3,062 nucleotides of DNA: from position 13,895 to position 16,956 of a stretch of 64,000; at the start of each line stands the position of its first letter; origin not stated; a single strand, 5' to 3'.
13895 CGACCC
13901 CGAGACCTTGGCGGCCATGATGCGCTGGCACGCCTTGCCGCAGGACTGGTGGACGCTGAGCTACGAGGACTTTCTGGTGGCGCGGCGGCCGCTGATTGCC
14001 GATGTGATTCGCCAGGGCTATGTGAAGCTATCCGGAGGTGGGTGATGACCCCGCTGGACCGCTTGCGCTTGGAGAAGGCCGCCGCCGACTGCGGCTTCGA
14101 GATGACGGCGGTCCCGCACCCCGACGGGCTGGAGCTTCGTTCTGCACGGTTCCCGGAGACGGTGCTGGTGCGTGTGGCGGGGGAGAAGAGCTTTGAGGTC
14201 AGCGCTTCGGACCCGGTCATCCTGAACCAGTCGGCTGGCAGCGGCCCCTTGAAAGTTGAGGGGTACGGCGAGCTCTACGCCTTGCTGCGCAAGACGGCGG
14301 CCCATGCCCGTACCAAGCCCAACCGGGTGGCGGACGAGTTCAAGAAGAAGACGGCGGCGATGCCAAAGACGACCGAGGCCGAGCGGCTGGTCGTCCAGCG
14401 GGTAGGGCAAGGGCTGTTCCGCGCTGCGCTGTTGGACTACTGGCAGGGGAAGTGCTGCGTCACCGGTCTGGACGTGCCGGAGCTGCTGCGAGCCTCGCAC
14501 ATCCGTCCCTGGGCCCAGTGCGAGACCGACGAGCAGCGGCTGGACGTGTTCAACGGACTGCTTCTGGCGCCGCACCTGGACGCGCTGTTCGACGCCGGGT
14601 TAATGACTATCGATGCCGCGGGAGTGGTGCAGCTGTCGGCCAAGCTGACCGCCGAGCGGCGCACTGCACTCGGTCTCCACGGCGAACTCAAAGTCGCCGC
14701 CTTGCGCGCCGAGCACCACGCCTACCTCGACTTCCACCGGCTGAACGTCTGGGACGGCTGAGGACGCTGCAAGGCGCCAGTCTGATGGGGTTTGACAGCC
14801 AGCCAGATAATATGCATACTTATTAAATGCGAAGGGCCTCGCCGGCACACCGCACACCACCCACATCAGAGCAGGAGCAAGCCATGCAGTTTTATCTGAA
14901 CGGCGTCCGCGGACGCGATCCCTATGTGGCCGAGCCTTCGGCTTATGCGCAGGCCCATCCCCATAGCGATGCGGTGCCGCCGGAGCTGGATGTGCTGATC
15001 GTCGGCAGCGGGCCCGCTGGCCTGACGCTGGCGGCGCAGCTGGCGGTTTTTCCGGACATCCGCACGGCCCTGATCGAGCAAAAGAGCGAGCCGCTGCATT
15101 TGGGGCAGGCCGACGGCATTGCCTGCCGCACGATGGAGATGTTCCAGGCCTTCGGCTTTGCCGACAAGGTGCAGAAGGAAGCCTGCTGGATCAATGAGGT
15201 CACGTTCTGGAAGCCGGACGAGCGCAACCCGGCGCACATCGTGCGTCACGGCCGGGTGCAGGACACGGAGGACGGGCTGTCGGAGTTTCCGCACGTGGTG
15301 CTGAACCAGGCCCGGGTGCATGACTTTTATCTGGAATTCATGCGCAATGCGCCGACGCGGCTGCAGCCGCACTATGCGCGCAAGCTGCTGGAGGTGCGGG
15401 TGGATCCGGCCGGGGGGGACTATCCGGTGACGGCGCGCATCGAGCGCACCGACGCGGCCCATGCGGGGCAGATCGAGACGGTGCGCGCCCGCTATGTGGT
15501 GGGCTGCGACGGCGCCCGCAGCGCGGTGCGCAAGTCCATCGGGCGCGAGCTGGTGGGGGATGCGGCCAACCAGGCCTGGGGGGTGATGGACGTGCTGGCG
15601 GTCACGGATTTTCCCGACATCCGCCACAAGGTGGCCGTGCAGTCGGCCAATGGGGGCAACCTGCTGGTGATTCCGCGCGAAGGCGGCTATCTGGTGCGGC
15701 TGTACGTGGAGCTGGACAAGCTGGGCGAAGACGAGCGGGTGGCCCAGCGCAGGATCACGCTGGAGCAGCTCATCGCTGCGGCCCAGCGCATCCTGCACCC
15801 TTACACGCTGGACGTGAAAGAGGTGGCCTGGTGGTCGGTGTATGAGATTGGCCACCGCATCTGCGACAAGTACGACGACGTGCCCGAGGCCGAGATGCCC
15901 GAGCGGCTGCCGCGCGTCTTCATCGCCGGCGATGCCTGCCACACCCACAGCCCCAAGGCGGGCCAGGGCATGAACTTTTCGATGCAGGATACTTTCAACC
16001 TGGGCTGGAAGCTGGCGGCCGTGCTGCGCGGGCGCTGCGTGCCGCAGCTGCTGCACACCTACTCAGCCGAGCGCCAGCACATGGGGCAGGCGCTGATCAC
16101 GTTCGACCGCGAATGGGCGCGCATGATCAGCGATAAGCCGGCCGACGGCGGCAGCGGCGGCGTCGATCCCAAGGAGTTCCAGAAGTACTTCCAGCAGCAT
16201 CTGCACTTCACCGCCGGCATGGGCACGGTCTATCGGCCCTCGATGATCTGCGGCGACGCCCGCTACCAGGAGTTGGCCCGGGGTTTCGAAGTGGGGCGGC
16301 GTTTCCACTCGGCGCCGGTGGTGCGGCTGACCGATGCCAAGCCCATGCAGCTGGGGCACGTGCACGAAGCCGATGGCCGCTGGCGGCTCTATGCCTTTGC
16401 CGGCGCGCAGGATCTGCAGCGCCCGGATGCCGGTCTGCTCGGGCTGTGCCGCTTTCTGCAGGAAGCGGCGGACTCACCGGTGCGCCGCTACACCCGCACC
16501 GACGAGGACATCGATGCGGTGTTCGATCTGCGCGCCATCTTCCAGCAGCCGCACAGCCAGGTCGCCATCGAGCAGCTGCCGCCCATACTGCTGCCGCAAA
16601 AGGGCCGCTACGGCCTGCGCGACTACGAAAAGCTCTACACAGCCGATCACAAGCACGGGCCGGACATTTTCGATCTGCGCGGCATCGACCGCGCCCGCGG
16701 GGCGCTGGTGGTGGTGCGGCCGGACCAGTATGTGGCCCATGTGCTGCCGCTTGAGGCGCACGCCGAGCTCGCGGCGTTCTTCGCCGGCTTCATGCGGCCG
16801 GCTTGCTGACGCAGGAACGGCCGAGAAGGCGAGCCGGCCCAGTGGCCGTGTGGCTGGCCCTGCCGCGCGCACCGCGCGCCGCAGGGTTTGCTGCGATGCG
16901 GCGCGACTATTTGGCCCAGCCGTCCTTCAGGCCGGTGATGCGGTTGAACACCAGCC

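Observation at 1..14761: Seven defence genes packed as one same-strand array with four overlapping start/stop junctions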

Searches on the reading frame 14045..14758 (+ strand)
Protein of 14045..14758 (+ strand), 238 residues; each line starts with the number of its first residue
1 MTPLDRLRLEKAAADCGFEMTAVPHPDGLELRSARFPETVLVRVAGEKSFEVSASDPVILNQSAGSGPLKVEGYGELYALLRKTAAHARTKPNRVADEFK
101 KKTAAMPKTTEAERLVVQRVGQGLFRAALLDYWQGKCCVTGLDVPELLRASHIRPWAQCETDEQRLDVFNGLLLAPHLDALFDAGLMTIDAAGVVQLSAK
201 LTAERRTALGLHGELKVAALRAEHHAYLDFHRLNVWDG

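Call 4: search_protein_families(library=pfam, proteins=[window:14045-14758:+])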
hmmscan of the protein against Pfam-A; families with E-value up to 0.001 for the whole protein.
window:14045-14758:+ (238 aa): 1 family
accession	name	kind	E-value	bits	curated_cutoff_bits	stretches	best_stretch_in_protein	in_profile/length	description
PF13391.12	HNH_2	-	6e-15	55.3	21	1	137-190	1-66/66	HNH endonuclease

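Call 5: search_protein_families(library=padloc, proteins=[window:14045-14758:+])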
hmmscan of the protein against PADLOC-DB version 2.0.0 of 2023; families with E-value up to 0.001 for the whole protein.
window:14045-14758:+ (238 aa): 3 families
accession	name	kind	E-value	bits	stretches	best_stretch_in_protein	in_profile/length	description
PDLC04132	HNH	-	1.8e-27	94.2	1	98-207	132-237/286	-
PDLC03546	HNH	-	3.7e-17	60.2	1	107-191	144-227/282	Type II restriction enzyme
PDLC03529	REase_II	-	1.5e-08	32.3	1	136-232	284-377/389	Type II restriction enzyme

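Call 30: search_protein_families(library=ncbifam, proteins=[window:14045-14758:+], max_evalue=0.001)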
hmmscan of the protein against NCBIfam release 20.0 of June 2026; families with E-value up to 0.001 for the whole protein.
window:14045-14758:+ (238 aa): 1 family
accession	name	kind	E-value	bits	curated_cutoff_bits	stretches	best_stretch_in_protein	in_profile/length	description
NF045808.1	PT-DNA_restrict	exception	0.00023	20.4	180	1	118-205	158-246/284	phosphorothioated DNA-binding restriction endonuclease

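Call 36: search_solved_structures(query=window:14045-14758:+, max_evalue=0.1, show_alignments=1)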
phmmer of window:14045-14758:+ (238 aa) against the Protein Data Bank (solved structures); distinct sequences matched with E-value up to 0.1: 1.
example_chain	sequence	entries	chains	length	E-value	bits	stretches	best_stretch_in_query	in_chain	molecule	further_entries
6yex_A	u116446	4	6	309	4.4e-20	75.6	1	105-236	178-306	HNH endonuclease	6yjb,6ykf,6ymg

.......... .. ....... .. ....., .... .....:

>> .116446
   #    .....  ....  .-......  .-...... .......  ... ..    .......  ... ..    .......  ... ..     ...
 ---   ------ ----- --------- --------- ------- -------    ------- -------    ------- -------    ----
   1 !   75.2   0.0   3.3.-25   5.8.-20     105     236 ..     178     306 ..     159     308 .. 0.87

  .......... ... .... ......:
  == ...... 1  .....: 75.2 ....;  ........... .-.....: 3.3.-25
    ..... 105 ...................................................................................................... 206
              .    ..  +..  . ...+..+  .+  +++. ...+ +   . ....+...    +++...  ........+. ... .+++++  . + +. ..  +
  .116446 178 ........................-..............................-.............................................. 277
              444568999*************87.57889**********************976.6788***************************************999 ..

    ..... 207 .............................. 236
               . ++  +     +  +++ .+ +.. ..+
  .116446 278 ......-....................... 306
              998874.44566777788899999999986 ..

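Call 55: find_homologous_proteins(query=window:14045-14758:+, max_evalue=0.00001)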
Query window:14045-14758:+ (238 aa): 3528 proteins with E <= 0.00001 among 8000 candidates; the best 120 are listed.
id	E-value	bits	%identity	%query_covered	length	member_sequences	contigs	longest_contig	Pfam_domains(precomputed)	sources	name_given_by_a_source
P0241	7.1e-146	502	95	100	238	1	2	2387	PF13391.13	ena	-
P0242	5.6e-144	496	93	100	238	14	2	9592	PF13391.13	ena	-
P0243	1.5e-143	494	92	100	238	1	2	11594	PF13391.13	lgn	-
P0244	2.1e-142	491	92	100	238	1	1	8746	PF13391.13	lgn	-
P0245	2.0e-141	487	92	99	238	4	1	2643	PF13391.13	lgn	-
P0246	1.8e-139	481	91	100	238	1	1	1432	PF13391.13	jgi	jgi:hypothetical protein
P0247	3.0e-139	480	91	100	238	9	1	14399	PF13391.13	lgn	-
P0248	5.8e-139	479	91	100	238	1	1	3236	PF13391.13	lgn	-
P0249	8.9e-139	479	90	100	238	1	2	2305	PF13391.13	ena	-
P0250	2.1e-138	478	90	100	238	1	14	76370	PF13391.13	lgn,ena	-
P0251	3.6e-138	477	91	100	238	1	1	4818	PF13391.13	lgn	-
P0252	5.2e-138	476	90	100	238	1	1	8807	PF13391.13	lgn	-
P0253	9.6e-138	475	89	100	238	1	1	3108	PF13391.13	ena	-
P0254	1.3e-137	475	89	100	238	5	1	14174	PF13391.13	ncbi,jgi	jgi:putative restriction endonuclease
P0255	6.6e-137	473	89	100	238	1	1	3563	PF13391.13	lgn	-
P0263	4.3e-133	460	87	99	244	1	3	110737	PF13391.13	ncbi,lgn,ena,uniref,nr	ncbi:MAG TPA: HNH endonuclease signature motif containing protein [Hydrogenophaga sp.]|uniref:HNH en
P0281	2.3e-124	432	83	99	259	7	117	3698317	PF13391.13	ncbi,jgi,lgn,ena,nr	ncbi:MAG: HNH endonuclease [Burkholderiaceae bacterium]|nr:HNH endonuclease [Burkholderiaceae bacter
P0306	4.1e-114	398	79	97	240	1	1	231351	PF13391.13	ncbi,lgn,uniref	ncbi:HNH endonuclease [Inhella sp.]|uniref:HNH endonuclease n=1 Tax=Inhella sp. TaxID=1921806 RepID=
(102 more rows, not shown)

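Call 63: predict_structure(alignment_id=A1)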
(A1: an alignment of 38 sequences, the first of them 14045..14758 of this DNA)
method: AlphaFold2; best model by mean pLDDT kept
length: 238 residues; sequences in the alignment: 38
mean_pLDDT: 76.0   pTM: 0.51
mean pLDDT of the five models: 76.0, 75.1, 73.8, 72.6, 71.0
residues with pLDDT >= 90: 58; 70-90: 112; 50-70: 34; < 50: 34
segments of 3 or more residues with pLDDT < 50: 138-159, 165-173
pLDDT, mean of each block of 10 residues (from residue 1): 90 89 91 87 92 90 79 93 86 72 82 72 63 51 36 44 48 55 83 91 77 84 84 87
secondary structure, 60 per line:
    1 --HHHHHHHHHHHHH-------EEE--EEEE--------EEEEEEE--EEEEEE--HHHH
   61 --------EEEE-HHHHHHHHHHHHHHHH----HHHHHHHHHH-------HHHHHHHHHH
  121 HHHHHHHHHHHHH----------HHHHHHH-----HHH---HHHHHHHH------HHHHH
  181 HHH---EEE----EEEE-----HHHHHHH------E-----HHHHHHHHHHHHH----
elements in order: H3-15 E23-25 E28-31 E40-46 E49-54 H57-60 E69-72 H74-89 H94-103 H111-133 H144-150 H162-169 H176-183 E187-189 E194-197 H203-209 H222-234

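Call 67: fold_search(model_id=the predicted structure, library=pdb)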
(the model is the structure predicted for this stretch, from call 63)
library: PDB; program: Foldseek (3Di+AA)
matches with E <= 10: 218; with E <= 0.001: 0
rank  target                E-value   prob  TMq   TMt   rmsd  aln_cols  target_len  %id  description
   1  6yex_B                1.3e-03  1.00  0.32  0.26  17.1       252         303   25  VcaM4I restriction endonuclease in the absence of DNA (released 2020-12-16)
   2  6yex_A                4.8e-03  0.98  0.32  0.25  16.9       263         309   22  VcaM4I restriction endonuclease in the absence of DNA (released 2020-12-16)
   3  5oqm_d                7.4e-01  0.57  0.25  0.15   7.2       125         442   10  STRUCTURE OF YEAST TRANSCRIPTION PRE-INITIATION COMPLEX WITH TFIIH AND CORE MEDIATOR (released 2018-05-09)
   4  5mu3_B                8.8e-01  0.14  0.18  0.24   9.9       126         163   15  Crystal structure of Ctf19-Mcm21 kinetochore assembly bound with Ctf19-Mcm21 binding motif of central kinetochore subu (released 2017-11-01)
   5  4r5g_B                8.8e-01  0.06  0.13  0.14  12.2       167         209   11  Crystal structure of the DnaK C-terminus with the inhibitor PET-16 (released 2014-09-10)
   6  5ov5                  9.3e-01  0.25  0.20  0.18   5.8       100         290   12  Bacillus megaterium porphobilinogen deaminase D82E mutant (released 2017-09-06)
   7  5jk2_H                9.8e-01  0.35  0.16  0.29   5.2        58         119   16  Crystal structure of Treponema pallidum Tp0751 (Pallilysin) (released 2016-10-12)
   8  6fco_A                1.1e+00  0.28  0.17  0.30   5.1        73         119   22  Structural and functional characterisation of Frataxin (FXN) like protein from Chaetomium thermophilum (released 2019-01-23)
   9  7ui9_q                1.3e+00  0.38  0.24  0.12   7.7       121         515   10  Core Mediator-PICearly (Copy A) (released 2023-02-15)
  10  5jk2_G                1.5e+00  0.25  0.16  0.29   5.3        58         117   16  Crystal structure of Treponema pallidum Tp0751 (Pallilysin) (released 2016-10-12)
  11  1wlg_A                1.5e+00  0.15  0.11  0.09   6.5        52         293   10  Crystal structure of FlgE31, a major fragment of the hook protein (released 2004-11-02)
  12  5ov6                  1.5e+00  0.13  0.18  0.15   9.9       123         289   12  Bacillus megaterium porphobilinogen deaminase D82N mutant (released 2017-09-06)
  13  6ixx_I                1.6e+00  0.30  0.15  0.32   3.7        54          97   22  Crystal structure of a complex between psychrophilic marine protease MP and its inhibitor LupI (released 2019-12-18)
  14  6fco_C                1.6e+00  0.15  0.16  0.27   6.2        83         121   17  Structural and functional characterisation of Frataxin (FXN) like protein from Chaetomium thermophilum (released 2019-01-23)
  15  3s5f_A                1.7e+00  0.12  0.18  0.31  10.0       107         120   19  Crystal structure of human frataxin variant W155F (released 2011-06-29)
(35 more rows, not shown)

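Call 68: find_encoding_contigs(protein=P0281, flank=10000, max_places=4)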
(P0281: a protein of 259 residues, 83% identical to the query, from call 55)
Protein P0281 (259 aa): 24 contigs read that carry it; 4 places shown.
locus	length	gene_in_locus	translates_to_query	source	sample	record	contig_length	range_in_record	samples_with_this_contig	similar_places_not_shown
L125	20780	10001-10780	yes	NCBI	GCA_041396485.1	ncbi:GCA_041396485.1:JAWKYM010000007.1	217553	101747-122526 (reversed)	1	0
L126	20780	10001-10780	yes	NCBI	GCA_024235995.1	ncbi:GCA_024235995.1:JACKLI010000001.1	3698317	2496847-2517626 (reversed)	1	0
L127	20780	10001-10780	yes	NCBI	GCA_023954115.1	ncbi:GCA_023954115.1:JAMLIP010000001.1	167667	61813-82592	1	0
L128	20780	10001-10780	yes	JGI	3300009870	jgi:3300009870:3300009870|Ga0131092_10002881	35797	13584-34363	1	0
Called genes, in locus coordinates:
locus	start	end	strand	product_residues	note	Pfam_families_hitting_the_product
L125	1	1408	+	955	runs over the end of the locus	PF02384:N6_Mtase (weak), PF20473:MmeI_Mtase (weak), PF07669:Eco57I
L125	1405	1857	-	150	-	-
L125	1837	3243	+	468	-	-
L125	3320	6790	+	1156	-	PF00069:Pkinase, PF07714:PK_Tyr_Ser-Thr, PF13604:AAA_30 (faint), PF13086:AAA_11, PF01443:Viral_helicase1 (faint), PF13245:AAA_19, PF13087:AAA_12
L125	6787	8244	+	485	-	-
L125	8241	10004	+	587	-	PF03235:GmrSD_N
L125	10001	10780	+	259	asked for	PF13391:HNH_2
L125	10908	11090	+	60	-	-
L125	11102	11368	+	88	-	PF13560:HTH_31 (weak)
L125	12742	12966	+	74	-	-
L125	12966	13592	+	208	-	-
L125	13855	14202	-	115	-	-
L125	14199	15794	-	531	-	PF13148:DUF3987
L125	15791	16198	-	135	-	-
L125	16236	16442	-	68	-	-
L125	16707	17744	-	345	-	-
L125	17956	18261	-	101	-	PF21716:dnstrm_HI1420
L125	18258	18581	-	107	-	-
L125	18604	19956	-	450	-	PF13356:Arm-DNA-bind_3, PF00589:Phage_integrase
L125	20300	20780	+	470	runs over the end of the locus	PF07690:MFS_1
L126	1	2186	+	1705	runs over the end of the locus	PF02384:N6_Mtase (weak), PF20473:MmeI_Mtase (weak), PF07669:Eco57I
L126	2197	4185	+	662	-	-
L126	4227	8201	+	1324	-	PF00078:RVT_1 (weak)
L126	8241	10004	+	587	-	PF03235:GmrSD_N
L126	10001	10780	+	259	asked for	PF13391:HNH_2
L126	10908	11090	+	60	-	-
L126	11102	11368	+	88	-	PF13560:HTH_31 (weak)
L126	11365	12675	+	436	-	PF13657:Couple_hipA, PF07804:HipA_C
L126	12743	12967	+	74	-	-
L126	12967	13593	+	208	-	-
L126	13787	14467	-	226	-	PF13730:HTH_36 (faint)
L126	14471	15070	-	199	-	PF09669:Phage_pRha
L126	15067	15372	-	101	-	PF05930:Phage_AlpA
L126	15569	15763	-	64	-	-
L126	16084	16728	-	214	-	-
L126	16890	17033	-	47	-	-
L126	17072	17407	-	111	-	PF13744:HTH_37, PF13560:HTH_31 (weak), PF01381:HTH_3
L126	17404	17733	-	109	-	PF05973:Gp49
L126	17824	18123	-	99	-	PF21716:dnstrm_HI1420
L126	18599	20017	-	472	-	PF02661:Fic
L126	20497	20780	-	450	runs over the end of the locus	PF13356:Arm-DNA-bind_3, PF00589:Phage_integrase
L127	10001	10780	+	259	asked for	PF13391:HNH_2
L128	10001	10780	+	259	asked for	PF13391:HNH_2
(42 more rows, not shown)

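Call 69: find_encoding_contigs(protein=P0306, flank=10000, max_places=2)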
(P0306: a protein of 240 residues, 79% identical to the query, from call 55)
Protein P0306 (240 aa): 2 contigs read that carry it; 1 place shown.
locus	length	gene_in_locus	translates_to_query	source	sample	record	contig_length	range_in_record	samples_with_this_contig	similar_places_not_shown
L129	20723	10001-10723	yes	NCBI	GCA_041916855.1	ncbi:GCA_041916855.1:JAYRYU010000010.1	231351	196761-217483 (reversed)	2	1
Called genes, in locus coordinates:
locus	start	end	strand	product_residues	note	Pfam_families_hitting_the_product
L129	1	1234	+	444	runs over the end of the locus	PF01966:HD (weak), PF13286:HD_assoc (weak)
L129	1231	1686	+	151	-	-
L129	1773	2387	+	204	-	-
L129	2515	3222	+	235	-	-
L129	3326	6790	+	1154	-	PF00069:Pkinase, PF07714:PK_Tyr_Ser-Thr, PF13604:AAA_30 (faint), PF13086:AAA_11, PF01443:Viral_helicase1 (faint), PF13245:AAA_19, PF13087:AAA_12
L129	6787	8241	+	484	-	-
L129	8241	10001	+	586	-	PF03235:GmrSD_N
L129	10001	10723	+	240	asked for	PF13391:HNH_2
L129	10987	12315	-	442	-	PF07042:TrfA (faint)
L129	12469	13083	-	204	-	PF01381:HTH_3 (weak)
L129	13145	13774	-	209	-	-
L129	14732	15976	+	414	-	-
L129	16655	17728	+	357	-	-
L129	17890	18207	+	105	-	PF00436:SSB (weak)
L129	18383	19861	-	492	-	PF13657:Couple_hipA, PF07804:HipA_C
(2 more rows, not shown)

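Call 70: find_encoding_contigs(protein=P0263, flank=10000, max_places=2)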
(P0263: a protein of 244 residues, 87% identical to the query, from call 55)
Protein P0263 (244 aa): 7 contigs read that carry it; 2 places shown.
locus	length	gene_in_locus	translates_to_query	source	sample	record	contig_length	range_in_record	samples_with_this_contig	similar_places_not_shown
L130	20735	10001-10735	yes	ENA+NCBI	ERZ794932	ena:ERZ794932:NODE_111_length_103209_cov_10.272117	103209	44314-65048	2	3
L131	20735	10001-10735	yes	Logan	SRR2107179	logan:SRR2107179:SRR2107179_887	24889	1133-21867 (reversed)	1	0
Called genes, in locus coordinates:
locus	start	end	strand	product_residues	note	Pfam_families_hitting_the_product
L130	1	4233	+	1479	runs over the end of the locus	PF02384:N6_Mtase (weak), PF20473:MmeI_Mtase (weak), PF07669:Eco57I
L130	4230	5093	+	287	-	PF08878:HamA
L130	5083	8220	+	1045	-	PF00270:DEAD, PF04851:ResIII (weak), PF00271:Helicase_C (weak)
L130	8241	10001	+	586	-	PF03235:GmrSD_N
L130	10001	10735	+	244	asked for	PF13391:HNH_2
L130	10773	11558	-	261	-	PF10263:SprT-like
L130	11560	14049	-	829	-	PF08487:VIT, PF00092:VWA, PF13519:VWA_2, PF13768:VWA_3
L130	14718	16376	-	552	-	PF00082:Peptidase_S8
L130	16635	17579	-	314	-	-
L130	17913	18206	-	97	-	-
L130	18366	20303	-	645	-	-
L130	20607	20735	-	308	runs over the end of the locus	PF00565:SNase (weak)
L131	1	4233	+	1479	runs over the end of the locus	PF02384:N6_Mtase (weak), PF20473:MmeI_Mtase (weak), PF07669:Eco57I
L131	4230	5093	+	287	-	PF08878:HamA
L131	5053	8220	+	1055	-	PF00270:DEAD, PF04851:ResIII (weak), PF00271:Helicase_C (weak)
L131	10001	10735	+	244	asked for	PF13391:HNH_2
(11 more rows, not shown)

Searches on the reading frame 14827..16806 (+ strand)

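Call 4: search_protein_families(library=pfam, proteins=[window:14827-16806:+])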
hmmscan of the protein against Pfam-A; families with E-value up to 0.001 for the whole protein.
window:14827-16806:+ (660 aa): 5 families
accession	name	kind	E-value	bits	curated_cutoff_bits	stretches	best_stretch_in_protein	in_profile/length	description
PF01494.25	FAD_binding_3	-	2.8e-65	221.3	22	1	53-426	1-348/349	FAD binding domain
PF07976.19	Phe_hydrox_dim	-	2.2e-58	197.9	24.9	1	468-658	2-195/197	Phenol hydroxylase, C-terminal dimerisation domain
PF01946.23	Thi4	-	3.1e-05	23.8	26.2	1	53-86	17-50/235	Thi4 family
PF01266.30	DAO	-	0.00031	20.8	27.9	0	55-89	1-34/353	FAD dependent oxidoreductase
PF00890.30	FAD_binding_2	-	0.00051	19.8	20.4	1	55-92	1-38/414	FAD binding domain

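Call 5: search_protein_families(library=padloc, proteins=[window:14827-16806:+])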
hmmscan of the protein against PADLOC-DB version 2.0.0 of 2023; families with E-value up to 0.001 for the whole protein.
window:14827-16806:+ (660 aa): 0 families
